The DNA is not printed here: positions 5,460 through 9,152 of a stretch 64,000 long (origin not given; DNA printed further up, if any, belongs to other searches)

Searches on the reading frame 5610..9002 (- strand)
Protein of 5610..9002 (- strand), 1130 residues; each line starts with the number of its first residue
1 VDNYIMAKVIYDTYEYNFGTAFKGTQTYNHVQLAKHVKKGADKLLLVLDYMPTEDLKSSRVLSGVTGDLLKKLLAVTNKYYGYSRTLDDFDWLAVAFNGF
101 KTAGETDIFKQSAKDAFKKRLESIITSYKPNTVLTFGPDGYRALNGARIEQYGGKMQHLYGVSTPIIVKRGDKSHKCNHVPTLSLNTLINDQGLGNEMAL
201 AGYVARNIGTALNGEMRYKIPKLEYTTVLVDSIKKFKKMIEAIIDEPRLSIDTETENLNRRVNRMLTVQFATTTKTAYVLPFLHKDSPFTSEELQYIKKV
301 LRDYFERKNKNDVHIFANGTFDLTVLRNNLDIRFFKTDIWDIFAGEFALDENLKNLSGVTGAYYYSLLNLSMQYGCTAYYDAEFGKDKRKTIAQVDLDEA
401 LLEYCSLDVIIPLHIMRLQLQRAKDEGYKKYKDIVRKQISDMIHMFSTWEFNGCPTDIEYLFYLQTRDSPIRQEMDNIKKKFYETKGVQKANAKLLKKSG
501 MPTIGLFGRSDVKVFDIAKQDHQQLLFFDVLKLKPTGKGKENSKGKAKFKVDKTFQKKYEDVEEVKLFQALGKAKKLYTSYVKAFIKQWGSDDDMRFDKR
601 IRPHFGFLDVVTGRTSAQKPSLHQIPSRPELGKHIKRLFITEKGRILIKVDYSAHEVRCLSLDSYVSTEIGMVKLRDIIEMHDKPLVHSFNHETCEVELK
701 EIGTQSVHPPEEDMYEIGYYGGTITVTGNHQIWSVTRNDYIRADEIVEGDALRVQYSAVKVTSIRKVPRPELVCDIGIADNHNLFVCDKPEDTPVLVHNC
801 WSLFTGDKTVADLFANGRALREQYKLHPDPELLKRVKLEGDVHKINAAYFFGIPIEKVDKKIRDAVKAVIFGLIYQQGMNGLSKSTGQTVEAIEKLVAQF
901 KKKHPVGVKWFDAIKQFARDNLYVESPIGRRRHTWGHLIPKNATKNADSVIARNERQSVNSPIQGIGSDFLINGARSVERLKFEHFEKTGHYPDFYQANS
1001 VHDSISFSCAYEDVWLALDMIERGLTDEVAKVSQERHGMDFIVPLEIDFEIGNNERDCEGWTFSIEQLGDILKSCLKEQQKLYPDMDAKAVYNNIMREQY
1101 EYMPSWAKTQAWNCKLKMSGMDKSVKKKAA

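Call 16: search_protein_families(library=phrogs, proteins=[window:5610-9002:-], max_evalue=0.00001)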
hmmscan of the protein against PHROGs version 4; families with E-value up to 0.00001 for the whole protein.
window:5610-9002:- (1130 aa): 5 families
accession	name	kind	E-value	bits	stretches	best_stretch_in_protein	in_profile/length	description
phrog_17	-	DNA, RNA and nucleotide metabolism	6.5e-116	389.9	2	33-662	469-1023/1445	DNA polymerase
phrog_2573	-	DNA, RNA and nucleotide metabolism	9e-31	108.3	1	829-1059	38-278/336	DNA polymerase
phrog_5995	-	DNA, RNA and nucleotide metabolism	2.3e-16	61.1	1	872-1057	3-177/236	DNA polymerase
phrog_15971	-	DNA, RNA and nucleotide metabolism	2.5e-07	31.2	0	597-661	120-180/376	DNA polymerase I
phrog_4008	-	DNA, RNA and nucleotide metabolism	8.1e-06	26.2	0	110-313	79-277/281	DNA polymerase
